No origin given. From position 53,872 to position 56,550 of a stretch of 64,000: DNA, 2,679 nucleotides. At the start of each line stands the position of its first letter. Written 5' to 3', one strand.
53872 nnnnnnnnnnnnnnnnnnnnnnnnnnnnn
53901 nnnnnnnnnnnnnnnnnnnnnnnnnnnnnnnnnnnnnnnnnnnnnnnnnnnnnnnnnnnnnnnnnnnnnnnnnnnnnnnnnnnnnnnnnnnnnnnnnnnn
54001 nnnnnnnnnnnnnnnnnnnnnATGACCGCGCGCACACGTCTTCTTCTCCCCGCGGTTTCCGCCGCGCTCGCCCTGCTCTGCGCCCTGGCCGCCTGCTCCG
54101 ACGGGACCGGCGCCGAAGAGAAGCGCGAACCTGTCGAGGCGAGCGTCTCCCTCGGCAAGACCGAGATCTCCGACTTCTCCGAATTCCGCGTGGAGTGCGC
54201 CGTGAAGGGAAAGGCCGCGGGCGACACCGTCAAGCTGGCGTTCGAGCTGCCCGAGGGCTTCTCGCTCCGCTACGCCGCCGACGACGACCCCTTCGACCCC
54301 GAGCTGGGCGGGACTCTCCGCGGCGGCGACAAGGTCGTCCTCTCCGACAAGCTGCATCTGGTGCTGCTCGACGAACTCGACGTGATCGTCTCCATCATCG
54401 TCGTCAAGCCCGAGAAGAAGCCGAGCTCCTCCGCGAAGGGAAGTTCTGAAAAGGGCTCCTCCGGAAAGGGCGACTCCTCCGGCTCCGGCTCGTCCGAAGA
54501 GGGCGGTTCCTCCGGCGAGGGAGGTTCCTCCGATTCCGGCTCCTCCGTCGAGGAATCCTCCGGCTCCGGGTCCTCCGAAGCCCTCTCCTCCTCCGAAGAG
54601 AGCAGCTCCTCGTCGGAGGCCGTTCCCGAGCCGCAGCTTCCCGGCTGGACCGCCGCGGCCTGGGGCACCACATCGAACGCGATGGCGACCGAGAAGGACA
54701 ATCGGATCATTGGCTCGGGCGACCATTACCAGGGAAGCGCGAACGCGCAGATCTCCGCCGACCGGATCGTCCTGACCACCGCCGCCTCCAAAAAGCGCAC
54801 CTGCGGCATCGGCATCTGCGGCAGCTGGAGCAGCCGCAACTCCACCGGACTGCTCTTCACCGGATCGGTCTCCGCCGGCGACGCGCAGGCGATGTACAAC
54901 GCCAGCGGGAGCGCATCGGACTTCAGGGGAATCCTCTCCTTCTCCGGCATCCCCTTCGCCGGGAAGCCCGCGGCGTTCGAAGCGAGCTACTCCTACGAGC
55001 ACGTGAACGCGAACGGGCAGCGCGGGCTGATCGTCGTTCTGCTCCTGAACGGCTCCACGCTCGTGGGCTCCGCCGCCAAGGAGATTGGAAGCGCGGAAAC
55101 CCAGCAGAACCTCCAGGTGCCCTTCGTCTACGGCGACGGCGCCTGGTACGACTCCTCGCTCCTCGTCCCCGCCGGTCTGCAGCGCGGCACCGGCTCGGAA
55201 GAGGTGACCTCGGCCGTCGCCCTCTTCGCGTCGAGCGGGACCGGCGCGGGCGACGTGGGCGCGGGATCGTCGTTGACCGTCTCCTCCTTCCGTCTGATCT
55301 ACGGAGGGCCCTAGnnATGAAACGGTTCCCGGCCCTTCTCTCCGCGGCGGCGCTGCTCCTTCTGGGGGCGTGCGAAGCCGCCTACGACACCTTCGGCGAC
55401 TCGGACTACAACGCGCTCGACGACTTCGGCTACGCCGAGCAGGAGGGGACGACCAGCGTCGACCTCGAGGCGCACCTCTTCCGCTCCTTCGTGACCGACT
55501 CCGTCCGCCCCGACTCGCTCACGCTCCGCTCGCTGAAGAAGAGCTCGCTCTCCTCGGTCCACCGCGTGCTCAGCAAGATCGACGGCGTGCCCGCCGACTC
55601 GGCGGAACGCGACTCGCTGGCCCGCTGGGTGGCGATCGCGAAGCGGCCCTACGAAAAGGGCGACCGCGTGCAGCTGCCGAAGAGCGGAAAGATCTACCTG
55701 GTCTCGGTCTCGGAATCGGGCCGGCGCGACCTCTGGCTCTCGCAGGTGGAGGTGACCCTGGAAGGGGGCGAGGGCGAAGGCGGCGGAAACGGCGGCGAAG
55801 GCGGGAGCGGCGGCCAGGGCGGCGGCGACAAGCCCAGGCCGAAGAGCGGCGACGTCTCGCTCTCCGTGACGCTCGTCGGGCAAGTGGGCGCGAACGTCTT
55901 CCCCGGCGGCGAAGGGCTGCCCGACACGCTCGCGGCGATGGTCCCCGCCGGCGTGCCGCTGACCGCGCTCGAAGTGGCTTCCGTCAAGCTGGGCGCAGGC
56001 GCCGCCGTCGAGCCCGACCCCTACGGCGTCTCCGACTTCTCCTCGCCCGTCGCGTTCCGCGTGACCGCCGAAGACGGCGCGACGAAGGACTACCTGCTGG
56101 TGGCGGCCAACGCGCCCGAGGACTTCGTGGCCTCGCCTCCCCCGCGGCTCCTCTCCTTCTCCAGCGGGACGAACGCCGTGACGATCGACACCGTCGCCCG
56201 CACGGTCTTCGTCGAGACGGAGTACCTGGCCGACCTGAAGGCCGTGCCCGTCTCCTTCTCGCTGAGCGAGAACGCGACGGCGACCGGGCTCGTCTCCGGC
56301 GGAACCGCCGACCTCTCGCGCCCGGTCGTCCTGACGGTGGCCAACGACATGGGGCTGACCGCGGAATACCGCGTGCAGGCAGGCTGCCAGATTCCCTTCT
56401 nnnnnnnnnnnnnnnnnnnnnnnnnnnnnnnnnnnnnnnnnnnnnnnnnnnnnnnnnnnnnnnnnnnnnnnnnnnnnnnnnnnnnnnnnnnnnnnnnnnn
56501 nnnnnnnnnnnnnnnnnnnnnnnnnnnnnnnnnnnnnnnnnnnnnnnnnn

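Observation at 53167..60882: A SusC/SusD-less surface glycan locus: small beta-barrel OMP, two PCMD-like lipoproteins and two GH18-like lipoproteins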

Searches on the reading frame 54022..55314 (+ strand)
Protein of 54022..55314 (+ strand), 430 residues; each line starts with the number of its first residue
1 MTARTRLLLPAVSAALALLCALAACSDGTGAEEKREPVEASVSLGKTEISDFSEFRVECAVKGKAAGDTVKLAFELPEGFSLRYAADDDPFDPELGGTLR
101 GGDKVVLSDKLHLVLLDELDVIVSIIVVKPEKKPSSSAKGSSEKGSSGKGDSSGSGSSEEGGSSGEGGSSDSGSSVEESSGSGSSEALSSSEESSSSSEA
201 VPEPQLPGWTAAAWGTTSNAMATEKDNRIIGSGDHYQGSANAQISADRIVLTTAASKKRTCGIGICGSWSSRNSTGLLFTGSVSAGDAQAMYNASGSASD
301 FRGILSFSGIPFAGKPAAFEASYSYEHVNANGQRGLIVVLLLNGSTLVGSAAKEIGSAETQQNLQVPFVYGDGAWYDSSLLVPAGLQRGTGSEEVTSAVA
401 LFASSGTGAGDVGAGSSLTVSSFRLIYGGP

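Call 3: search_protein_families(library=pfam, proteins=[window:54022-55314:+], max_evalue=0.1)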
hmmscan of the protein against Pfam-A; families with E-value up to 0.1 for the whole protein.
window:54022-55314:+ (430 aa): 1 family
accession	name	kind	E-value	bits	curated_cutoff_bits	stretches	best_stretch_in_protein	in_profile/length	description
PF13201.12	PCMD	-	0.0019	18.4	28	1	207-330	29-126/234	Putative carbohydrate metabolism domain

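Call 4: search_protein_families(library=ncbifam, proteins=[window:54022-55314:+], max_evalue=0.1)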
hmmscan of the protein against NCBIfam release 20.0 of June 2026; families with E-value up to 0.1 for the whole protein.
window:54022-55314:+ (430 aa): 0 families

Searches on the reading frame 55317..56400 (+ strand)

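Call 91: search_protein_families(library=pfam, proteins=[window:55317-56400:+], max_evalue=10)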
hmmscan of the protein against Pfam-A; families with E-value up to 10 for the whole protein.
window:55317-56400:+ (361 aa): 2 families
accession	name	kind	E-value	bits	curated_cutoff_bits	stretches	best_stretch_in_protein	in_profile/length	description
PF16410.10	DUF5018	-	4.3e-08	32.9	38.2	1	220-268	169-217/352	Domain of unknown function (DUF5018)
PF19755.4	DUF6242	-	0.067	13.5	29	1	240-260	94-115/217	Domain of unknown function (DUF6242)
